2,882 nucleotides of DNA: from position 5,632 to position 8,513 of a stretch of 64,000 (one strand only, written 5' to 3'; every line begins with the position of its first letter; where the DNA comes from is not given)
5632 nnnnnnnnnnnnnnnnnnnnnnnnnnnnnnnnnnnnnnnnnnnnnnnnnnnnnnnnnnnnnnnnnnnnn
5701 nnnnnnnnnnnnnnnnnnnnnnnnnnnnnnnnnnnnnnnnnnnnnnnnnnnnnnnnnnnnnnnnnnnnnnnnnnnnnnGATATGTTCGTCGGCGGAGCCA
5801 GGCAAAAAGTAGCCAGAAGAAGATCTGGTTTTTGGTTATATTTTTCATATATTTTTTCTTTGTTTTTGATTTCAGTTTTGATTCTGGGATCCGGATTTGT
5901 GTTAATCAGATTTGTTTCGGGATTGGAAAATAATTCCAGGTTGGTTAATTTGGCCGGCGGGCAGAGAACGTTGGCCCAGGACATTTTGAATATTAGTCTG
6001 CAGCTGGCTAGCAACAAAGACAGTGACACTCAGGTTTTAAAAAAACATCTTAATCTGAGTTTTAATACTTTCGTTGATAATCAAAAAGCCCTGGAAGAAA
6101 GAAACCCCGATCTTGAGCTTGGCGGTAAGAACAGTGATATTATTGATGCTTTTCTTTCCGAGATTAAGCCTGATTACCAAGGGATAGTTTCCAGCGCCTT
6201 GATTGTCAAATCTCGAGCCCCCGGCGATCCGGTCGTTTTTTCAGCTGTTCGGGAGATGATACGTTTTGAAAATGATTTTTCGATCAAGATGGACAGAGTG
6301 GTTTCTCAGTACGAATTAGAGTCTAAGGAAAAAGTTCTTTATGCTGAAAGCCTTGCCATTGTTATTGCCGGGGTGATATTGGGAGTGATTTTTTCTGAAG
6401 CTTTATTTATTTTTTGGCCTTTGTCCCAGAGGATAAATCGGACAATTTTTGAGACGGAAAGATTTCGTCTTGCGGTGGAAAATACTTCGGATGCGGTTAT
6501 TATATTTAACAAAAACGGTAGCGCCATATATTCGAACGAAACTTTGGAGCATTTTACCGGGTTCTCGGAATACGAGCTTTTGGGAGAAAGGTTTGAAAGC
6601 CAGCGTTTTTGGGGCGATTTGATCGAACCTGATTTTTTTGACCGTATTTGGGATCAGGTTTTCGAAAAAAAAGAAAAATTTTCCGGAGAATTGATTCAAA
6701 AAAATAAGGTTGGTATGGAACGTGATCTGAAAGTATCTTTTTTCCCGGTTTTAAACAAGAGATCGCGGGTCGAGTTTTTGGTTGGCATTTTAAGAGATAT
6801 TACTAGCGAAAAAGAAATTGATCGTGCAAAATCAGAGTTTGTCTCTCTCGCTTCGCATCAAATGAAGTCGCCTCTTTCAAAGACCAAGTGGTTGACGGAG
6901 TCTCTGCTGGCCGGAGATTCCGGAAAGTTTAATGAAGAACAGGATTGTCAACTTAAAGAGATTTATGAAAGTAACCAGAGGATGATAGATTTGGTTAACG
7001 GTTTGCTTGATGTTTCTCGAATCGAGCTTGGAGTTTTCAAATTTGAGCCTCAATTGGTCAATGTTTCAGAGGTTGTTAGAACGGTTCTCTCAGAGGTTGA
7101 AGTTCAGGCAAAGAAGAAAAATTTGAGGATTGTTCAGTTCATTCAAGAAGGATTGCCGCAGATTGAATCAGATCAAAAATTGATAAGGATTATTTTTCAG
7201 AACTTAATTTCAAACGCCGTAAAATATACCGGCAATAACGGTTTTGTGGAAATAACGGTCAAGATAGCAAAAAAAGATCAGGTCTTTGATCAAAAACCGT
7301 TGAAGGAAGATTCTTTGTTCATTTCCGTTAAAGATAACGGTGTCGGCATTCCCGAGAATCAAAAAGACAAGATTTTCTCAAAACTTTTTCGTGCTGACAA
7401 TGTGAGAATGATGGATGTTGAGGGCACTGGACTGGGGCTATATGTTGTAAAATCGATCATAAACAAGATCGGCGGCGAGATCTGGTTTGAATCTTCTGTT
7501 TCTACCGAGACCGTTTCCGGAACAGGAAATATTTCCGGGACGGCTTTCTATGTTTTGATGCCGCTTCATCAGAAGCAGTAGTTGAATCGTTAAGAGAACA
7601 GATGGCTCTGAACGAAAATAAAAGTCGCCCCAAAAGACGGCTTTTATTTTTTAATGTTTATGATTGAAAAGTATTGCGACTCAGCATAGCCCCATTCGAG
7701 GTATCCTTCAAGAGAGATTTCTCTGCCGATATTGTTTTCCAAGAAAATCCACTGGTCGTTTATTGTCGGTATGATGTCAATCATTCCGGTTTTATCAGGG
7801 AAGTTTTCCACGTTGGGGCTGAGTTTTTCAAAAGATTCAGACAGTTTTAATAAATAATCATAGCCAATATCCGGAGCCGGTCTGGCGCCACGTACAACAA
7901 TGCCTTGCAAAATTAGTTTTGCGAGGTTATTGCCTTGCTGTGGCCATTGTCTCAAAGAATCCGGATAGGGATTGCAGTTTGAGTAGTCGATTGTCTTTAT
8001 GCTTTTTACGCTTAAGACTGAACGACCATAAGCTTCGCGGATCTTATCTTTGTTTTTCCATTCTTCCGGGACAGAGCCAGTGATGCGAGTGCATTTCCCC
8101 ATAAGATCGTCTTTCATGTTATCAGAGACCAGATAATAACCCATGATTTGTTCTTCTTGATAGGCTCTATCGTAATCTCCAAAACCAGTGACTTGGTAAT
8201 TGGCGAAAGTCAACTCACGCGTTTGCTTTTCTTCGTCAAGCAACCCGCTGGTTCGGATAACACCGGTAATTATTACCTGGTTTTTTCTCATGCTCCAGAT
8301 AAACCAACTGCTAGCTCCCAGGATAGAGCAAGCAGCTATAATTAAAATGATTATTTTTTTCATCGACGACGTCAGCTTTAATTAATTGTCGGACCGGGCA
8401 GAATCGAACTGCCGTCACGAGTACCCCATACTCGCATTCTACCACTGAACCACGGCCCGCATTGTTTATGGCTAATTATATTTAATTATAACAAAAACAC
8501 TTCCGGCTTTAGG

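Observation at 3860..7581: Transporter plus orphan receiver and PAS histidine kinase immediately downstream of the cohesin-dockerin genes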

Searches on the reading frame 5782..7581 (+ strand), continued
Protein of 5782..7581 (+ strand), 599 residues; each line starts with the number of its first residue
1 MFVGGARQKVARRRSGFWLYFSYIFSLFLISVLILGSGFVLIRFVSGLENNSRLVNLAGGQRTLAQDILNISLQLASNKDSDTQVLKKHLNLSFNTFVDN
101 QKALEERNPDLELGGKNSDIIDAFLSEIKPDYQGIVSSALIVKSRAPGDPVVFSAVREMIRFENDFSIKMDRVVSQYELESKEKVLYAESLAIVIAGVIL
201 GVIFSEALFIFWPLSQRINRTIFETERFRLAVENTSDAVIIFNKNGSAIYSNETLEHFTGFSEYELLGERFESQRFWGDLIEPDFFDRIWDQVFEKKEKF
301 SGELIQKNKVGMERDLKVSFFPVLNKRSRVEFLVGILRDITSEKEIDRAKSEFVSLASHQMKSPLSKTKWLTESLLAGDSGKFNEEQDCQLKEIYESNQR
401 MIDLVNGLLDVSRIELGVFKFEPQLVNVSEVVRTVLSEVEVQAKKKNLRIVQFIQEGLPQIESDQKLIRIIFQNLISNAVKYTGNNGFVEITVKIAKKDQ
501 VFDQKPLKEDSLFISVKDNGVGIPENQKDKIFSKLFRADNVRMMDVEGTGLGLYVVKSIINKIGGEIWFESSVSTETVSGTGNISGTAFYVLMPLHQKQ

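Call 23: find_related_loci(query=A1, collection=genome_contigs, flank=10000)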
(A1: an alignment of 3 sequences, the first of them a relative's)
Query A1 (599 aa) in genome_contigs; peptide patterns used: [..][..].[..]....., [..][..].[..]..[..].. (x = any residue, [..] = any of these).
599 stretches matched a pattern (row limit reached: there are more); 538 encode a relative of the query (tblastn E <= 1e-3); the best 80 are kept; 80 distinct loci.
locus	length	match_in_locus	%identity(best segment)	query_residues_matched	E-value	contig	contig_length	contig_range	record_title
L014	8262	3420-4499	48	226-595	4e-112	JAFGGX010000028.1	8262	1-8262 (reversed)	MAG: Candidatus Buchananbacteria bacterium isolate Zod_Metabat.1414 k87_6539240, whole genome shotgun sequence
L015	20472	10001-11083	48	226-595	4e-108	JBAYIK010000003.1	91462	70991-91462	MAG: Candidatus Paceibacterota bacterium isolate SO_2016_GW1_29 scaffold00559_OW334_2016, whole genome shotgun sequence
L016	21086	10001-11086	48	224-595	6e-108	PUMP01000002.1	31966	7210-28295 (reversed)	MAG: Candidatus Nealsonbacteria bacterium isolate B1Sed10_223R2 B1-Sed10-C1075, whole genome shotgun sequence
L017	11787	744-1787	47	226-595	9e-107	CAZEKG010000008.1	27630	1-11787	MAG TPA_asm: uncultured Gammaproteobacteria bacterium isolate SRP170004_co1_594 genome assembly, contig: NODE_2533_lengt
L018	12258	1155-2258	44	217-594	5e-106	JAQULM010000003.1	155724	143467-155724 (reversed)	MAG: Patescibacteria group bacterium isolate STD1_130 NODE_175_length_155724_cov_7.035425_Sandtown_D1, whole genome shot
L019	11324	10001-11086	47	224-595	1e-105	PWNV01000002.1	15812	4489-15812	MAG: Candidatus Nealsonbacteria bacterium isolate CSSed10_344R1 CS-Sed10-C7717, whole genome shotgun sequence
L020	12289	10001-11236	40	141-595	4e-105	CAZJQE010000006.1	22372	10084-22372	MAG TPA_asm: uncultured Candidatus Saccharibacteria bacterium isolate SRP142039_co1_386 genome assembly, contig: NODE_16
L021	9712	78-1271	44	175-595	5e-105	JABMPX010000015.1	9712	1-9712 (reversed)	MAG: Parcubacteria group bacterium isolate bin.79 k141_3822848, whole genome shotgun sequence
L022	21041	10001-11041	48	226-595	2e-102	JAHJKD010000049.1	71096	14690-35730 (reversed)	MAG: Patescibacteria group bacterium isolate Modern_marine_rock_biofilm.mb.65 Modern_marine_rock.mb.65_k141_808508, whol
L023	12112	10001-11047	46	226-595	2e-102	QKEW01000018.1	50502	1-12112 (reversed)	MAG: bacterium isolate SZUA-486 scaffold_1074, whole genome shotgun sequence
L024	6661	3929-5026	47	218-594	3e-102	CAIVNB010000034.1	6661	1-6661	uncultured bacterium isolate AlinenLipids_bin-5200 genome assembly, contig: bin-5200:34/88, whole genome shotgun sequenc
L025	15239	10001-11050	45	224-595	9e-101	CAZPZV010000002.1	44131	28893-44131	MAG TPA_asm: uncultured Candidatus Saccharibacteria bacterium isolate binchicken_co32_241 genome assembly, contig: NODE_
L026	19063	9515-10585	45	227-595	2e-100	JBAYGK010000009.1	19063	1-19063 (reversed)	MAG: Candidatus Paceibacterota bacterium isolate SO_2016_GW1_123 scaffold04957_OW334_2016, whole genome shotgun sequence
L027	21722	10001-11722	34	19-595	4e-100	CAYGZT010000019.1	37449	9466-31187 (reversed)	MAG TPA_asm: uncultured Candidatus Saccharibacteria bacterium isolate ERP119294_co2_503 genome assembly, contig: k141_50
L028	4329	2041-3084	45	226-596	6e-101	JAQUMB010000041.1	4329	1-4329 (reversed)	MAG: Patescibacteria group bacterium isolate STD1_144 NODE_85478_length_4329_cov_4.925036_Sandtown_D1, whole genome shot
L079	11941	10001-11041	41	226-595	9e-89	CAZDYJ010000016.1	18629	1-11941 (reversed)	MAG TPA_asm: uncultured Gammaproteobacteria bacterium isolate binchicken_co39_574 genome assembly, contig: NODE_7218_len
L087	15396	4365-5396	42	226-595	2e-87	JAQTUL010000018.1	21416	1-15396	MAG: Candidatus Colwellbacteria bacterium isolate STB_63 NODE_5474_length_21416_cov_15.113768_Sandtown_B, whole genome s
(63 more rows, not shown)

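Call 36: search_protein_families(library=pfam, proteins=[L079:744-1880:-, L079:1994-2353:+, L079:2358-4016:+, L079:4164-5264:+, L079:5269-5715:+, L079:5715-7100:+, L079:7054-7629:+, L079:7633-8019:+, L079:8179-8610:+, L079:8705-11086:+], max_evalue=0.001)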
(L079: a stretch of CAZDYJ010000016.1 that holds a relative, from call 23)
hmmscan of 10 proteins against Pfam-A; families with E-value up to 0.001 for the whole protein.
L079:744-1880:- (378 aa): 3 families
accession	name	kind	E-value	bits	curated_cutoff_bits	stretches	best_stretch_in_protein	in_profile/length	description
PF00390.24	malic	-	7.7e-31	107.8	23.1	1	17-149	2-182/182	Malic enzyme, N-terminal domain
PF03949.21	Malic_M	-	5.7e-26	91.8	23.5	1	163-363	3-238/258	Malic enzyme, NAD binding domain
PF00208.27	ELFV_dehydrog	-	0.00041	20.6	23.4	1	162-247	8-88/241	Glutamate/Leucine/Phenylalanine/Valine dehydrogenase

L079:1994-2353:+ (119 aa): 1 family
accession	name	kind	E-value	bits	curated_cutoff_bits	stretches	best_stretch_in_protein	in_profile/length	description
PF00072.30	Response_reg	-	2e-23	83.1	30.2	1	4-105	1-102/111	Response regulator receiver domain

L079:2358-4016:+ (552 aa): 4 families
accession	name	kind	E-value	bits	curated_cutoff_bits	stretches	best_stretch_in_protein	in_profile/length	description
PF00437.27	T2SSE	-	6.9e-120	400.5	24.9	1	161-542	8-370/370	Type II/IV secretion system protein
PF05157.20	MshEN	-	6e-05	23.4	23.1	1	60-144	1-85/90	MshEN domain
PF25199.1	nSTAND_NTPase5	-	7.2e-05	23.1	34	1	285-338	31-85/145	Novel STAND NTPase 5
PF13191.12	AAA_16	-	0.00038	21.4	32.6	0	287-323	16-52/167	AAA ATPase domain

L079:4164-5264:+ (366 aa): 2 families
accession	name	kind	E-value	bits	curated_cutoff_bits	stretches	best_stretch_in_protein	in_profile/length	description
PF00482.28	T2SSF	-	1.5e-47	161.1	25.2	2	26-148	1-125/125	Type II secretion system (T2SS), protein F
PF13093.11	FTA4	-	0.00087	19.6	24.8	0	19-68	2-56/199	Kinetochore complex Fta4 of Sim4 subunit, or CENP-50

L079:5269-5715:+ (148 aa): 1 family
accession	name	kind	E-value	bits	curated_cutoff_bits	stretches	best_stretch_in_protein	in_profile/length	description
PF07963.17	N_methyl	-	3.8e-06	26.7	21.2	1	7-30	2-25/27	Prokaryotic N-terminal methylation motif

L079:5715-7100:+ (461 aa): 1 family
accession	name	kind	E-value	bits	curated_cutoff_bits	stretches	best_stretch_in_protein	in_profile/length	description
PF00553.25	CBM_2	-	1.6e-07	32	24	1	152-239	3-86/101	Cellulose binding domain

L079:7054-7629:+ (191 aa): 0 families

L079:7633-8019:+ (128 aa): 0 families

L079:8179-8610:+ (143 aa): 1 family
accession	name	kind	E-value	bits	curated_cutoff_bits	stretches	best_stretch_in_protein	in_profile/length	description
PF07963.17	N_methyl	-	4.3e-06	26.5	21.2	1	5-27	4-26/27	Prokaryotic N-terminal methylation motif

L079:8705-11086:+ (793 aa): 12 families
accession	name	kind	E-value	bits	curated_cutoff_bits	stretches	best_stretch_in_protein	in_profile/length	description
PF02518.31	HATPase_c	-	6e-27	94.7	26.4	1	670-779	3-109/111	Histidine kinase-, DNA gyrase B-, and HSP90-like ATPase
PF00512.31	HisKA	-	1.4e-16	60.7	26.9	1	554-621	1-65/66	His Kinase A (phospho-acceptor) domain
PF02743.24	dCache_1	-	4.3e-15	56.3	45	1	40-245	6-219/240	Cache domain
PF13426.13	PAS_9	-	5.7e-14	52.7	27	1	446-546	4-102/103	PAS domain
PF00989.32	PAS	-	4.3e-12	46.5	22.6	1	435-538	3-107/113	PAS fold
PF08448.16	PAS_4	-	9.2e-12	45.6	23.1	1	439-549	1-109/110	PAS fold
PF08447.18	PAS_3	-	7e-10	39.5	25.6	1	455-541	1-88/89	PAS fold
PF13188.13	PAS_8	-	6.1e-06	26.4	21.8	1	434-495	2-60/65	PAS domain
PF13581.12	HATPase_c_2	-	3.6e-05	24.2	27.4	1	680-757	39-112/127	Histidine kinase-like ATPase domain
PF14501.12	HATPase_c_5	-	0.00011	22.5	22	1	675-769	8-94/102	GHKL domain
PF00672.30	HAMP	-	0.00012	22.8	25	1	329-379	1-51/53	HAMP domain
PF23846.1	Cache_WalK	-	0.00014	22.7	27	1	95-182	1-90/92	WalK sensor protein kinase Chache domain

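Call 37: search_protein_families(library=pfam, proteins=[L087:16-1002:+, L087:1006-2724:+, L087:2721-3161:+, L087:3177-5438:+, L087:5445-5822:+, L087:5822-6115:+, L087:6134-6529:+, L087:6539-6853:+, L087:6850-7662:+, L087:7936-8604:+], max_evalue=0.001)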
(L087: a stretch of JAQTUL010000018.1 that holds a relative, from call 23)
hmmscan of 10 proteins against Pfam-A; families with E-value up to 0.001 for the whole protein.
L087:16-1002:+ (328 aa): 4 families
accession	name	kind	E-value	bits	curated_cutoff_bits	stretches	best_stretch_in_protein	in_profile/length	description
PF00404.24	Dockerin_1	-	1.1e-07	32.3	22.9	1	276-325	2-55/57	Dockerin type I domain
PF17936.7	Big_6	-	3.2e-07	30.9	27.6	0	99-161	16-77/83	Bacterial Ig domain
PF00036.39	EF-hand_1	-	1.6e-06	27.6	25.4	0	305-325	8-28/29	EF hand domain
PF13202.12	EF-hand_5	-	0.00018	21.2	25.9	0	275-291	7-23/25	EF hand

L087:1006-2724:+ (572 aa): 1 family
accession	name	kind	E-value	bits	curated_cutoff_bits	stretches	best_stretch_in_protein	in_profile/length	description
PF19077.6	Big_13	-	3e-11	44.1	27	1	393-454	34-93/102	Bacterial Ig-like domain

L087:2721-3161:+ (146 aa): 1 family
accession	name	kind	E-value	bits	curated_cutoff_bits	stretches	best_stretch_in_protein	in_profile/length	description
PF00072.30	Response_reg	-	9.1e-22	77.8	30.2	1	26-138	1-110/111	Response regulator receiver domain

L087:3177-5438:+ (753 aa): 8 families
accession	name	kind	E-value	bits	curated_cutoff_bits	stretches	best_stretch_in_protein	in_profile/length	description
PF13426.13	PAS_9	-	9.4e-44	148.4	27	3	408-509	2-102/103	PAS domain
PF00989.32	PAS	-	1.5e-36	125.2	22.6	2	399-508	3-113/113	PAS fold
PF08448.16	PAS_4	-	8e-33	113.4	23.1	3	286-390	7-109/110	PAS fold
PF02518.31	HATPase_c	-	4.3e-30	104.8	26.4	1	631-741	2-110/111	Histidine kinase-, DNA gyrase B-, and HSP90-like ATPase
PF08447.18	PAS_3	-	1.1e-15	58.1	25.6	2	420-504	2-88/89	PAS fold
PF13188.13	PAS_8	-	8.7e-15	54.5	21.8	2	398-437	2-41/65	PAS domain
PF00512.31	HisKA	-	3.1e-13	50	26.9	1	517-584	1-65/66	His Kinase A (phospho-acceptor) domain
PF14501.12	HATPase_c_5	-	0.00082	19.7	22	0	635-729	6-93/102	GHKL domain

L087:5445-5822:+ (125 aa): 1 family
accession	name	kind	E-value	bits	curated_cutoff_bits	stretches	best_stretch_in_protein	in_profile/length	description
PF00072.30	Response_reg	-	4.1e-19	69.2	30.2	1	7-93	1-85/111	Response regulator receiver domain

L087:5822-6115:+ (97 aa): 1 family
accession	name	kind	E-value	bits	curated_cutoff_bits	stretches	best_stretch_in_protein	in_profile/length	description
PF12961.13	DUF3850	-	7.9e-13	48.8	22.9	1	4-61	2-60/77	Domain of unknown function (DUF3850)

L087:6134-6529:+ (131 aa): 2 families
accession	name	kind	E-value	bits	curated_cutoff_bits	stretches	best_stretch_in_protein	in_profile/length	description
PF13473.12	Cupredoxin_1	-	2.3e-12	47.3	27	1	42-130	13-104/104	Cupredoxin-like domain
PF00127.26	Copper-bind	-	6.8e-10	39.7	21.2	1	60-131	13-99/99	Copper binding proteins, plastocyanin/azurin family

L087:6539-6853:+ (104 aa): 1 family
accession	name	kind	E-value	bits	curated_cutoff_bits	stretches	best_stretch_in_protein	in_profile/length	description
PF18898.5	DUF5654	-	9.8e-21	74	23.8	1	21-87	4-69/71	Family of unknown function (DUF5654)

L087:6850-7662:+ (270 aa): 2 families
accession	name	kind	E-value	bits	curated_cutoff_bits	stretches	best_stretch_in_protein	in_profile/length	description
PF00149.33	Metallophos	-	1.5e-14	55.3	21.5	1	51-204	2-190/191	Calcineurin-like phosphoesterase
PF12850.12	Metallophos_2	-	6.1e-08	33.3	27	1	52-205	3-119/154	Calcineurin-like phosphoesterase superfamily domain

L087:7936-8604:+ (222 aa): 2 families
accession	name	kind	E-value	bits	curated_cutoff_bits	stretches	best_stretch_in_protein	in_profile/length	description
PF01509.24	TruB_N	-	2.3e-45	155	27.3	1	27-175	1-149/149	TruB family pseudouridylate synthase (N terminal domain)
PF16198.10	TruB_C_2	-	2.1e-10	41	29.3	1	176-215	1-40/66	tRNA pseudouridylate synthase B C-terminal domain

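Call 75: search_protein_families(library=pfam, proteins=[L003:185-2707:+, L003:2807-3397:+, L003:3463-4362:+], max_evalue=0.001)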
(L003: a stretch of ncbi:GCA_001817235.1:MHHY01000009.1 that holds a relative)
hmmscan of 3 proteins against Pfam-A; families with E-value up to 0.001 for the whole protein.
L003:185-2707:+ (840 aa): 0 families

L003:2807-3397:+ (196 aa): 0 families

L003:3463-4362:+ (299 aa): 0 families

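Call 83: search_protein_families(library=pfam, proteins=[L027:7438-8043:+, L027:8217-9119:+, L027:9483-9926:+, L027:12615-13091:+, L027:13835-14239:+, L027:15070-16155:+, L027:16164-16724:+, L027:16731-17294:+, L027:17559-19355:+, L027:19396-20463:+], max_evalue=0.001)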
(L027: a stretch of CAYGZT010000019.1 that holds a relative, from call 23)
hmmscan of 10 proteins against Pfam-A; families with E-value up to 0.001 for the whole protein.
L027:7438-8043:+ (201 aa): 0 families

L027:8217-9119:+ (300 aa): 1 family
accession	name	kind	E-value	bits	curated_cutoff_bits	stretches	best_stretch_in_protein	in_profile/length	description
PF18928.5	DUF5677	-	2.4e-24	86.7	27.1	1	79-238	3-162/166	Family of unknown function (DUF5677)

L027:9483-9926:+ (147 aa): 1 family
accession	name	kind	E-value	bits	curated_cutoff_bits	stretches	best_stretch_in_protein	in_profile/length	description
PF07963.17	N_methyl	-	9.9e-07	28.5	21.2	1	5-28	3-26/27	Prokaryotic N-terminal methylation motif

L027:12615-13091:+ (158 aa): 2 families
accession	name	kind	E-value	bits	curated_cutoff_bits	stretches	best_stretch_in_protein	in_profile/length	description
PF18856.6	baeRF_family12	-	2e-06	28.8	27.7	1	26-155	2-138/138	Bacterial archaeo-eukaryotic release factor family 12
PF10116.14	Host_attach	-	9.8e-06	26.6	26.7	1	59-155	41-138/138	Protein required for attachment to host cells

L027:13835-14239:+ (134 aa): 1 family
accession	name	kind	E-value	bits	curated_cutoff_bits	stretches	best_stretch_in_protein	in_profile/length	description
PF00072.30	Response_reg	-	2.2e-19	70.1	30.2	1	13-116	1-99/111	Response regulator receiver domain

L027:15070-16155:+ (361 aa): 5 families
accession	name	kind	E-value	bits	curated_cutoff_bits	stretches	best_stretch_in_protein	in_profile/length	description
PF11104.14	PilM_2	-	6.4e-37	127.7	27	1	19-359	1-339/340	Type IV pilus assembly protein PilM;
PF14450.12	FtsA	-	3.3e-14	53.8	31.8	1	202-338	2-114/127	Cell division protein FtsA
PF06723.19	MreB_Mbl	-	6.2e-08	32.3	27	1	192-254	134-207/327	MreB/Mbl protein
PF08841.16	DDR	-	2.7e-05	23.8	24.6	1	192-254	128-190/328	Diol dehydratase reactivase ATPase-like domain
PF21522.3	MreB-like_C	-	0.00072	20.6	27.8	0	202-310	1-118/123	Archaeal actin homologue MreB-like, C-terminal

L027:16164-16724:+ (186 aa): 1 family
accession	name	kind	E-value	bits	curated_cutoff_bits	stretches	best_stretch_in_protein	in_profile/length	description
PF05137.18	PilN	-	1.8e-05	25.1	22.8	1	100-176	2-76/78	Fimbrial assembly protein (PilN)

L027:16731-17294:+ (187 aa): 0 families

L027:17559-19355:+ (598 aa): 11 families
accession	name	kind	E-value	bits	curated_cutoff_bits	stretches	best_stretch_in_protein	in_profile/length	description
PF00437.27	T2SSE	-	6.9e-126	420.3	24.9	1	200-593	4-370/370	Type II/IV secretion system protein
PF05157.20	MshEN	-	9.7e-12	45.2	23.1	1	79-165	2-86/90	MshEN domain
PF25199.1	nSTAND_NTPase5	-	1.4e-05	25.4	34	0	336-368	39-72/145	Novel STAND NTPase 5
PF13555.12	AAA_29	-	1.4e-05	25.2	27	1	335-364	19-48/61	P-loop containing region of AAA domain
PF20720.3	nSTAND3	-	4.6e-05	23.6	27.2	1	335-377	14-56/155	Novel STAND NTPase 3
PF13191.12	AAA_16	-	0.00013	23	32.6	1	337-386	24-64/167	AAA ATPase domain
PF13173.12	AAA_14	-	0.00021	21.7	27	1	340-381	4-46/129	AAA domain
PF13604.12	AAA_30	-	0.00021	21.5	27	0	328-370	8-50/191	AAA domain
PF13476.12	AAA_23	-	0.00026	22.1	27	1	337-362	19-43/201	AAA domain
PF13401.12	AAA_22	-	0.00063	20.5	27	0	339-372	6-41/130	AAA domain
PF00005.33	ABC_tran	-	0.0008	20.5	25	0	339-387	12-56/137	ABC transporter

L027:19396-20463:+ (355 aa): 2 families
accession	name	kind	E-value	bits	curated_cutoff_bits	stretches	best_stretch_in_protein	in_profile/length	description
PF00437.27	T2SSE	-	4e-43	147.9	24.9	1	8-277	13-281/370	Type II/IV secretion system protein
PF13191.12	AAA_16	-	0.00018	22.5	32.6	1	127-170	23-63/167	AAA ATPase domain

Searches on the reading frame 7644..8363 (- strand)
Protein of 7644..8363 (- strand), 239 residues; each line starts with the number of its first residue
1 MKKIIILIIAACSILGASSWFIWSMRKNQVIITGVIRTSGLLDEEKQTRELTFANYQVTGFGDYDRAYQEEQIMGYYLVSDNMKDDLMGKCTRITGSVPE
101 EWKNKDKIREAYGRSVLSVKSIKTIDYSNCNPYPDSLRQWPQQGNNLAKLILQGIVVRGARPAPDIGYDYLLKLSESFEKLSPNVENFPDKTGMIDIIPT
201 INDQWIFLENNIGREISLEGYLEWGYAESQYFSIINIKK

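Call 3: search_protein_families(library=pfam, proteins=[window:7644-8363:-], max_evalue=0.01)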
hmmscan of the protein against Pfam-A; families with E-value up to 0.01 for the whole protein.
window:7644-8363:- (239 aa): 0 families

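Call 16: search_protein_families(library=pfam, proteins=[window:7644-8363:-], max_evalue=10)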
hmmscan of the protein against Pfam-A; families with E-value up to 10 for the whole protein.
window:7644-8363:- (239 aa): 1 family
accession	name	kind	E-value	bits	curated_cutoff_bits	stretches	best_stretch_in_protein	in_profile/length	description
PF16079.10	Phage_holin_5_2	-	0.2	12.4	29.2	0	3-35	21-52/76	Phage holin family Hol44, in holin superfamily V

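Call 17: search_protein_families(library=ncbifam, proteins=[window:7644-8363:-], max_evalue=0.1)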
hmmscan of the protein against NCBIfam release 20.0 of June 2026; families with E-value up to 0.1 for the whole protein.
window:7644-8363:- (239 aa): 0 families
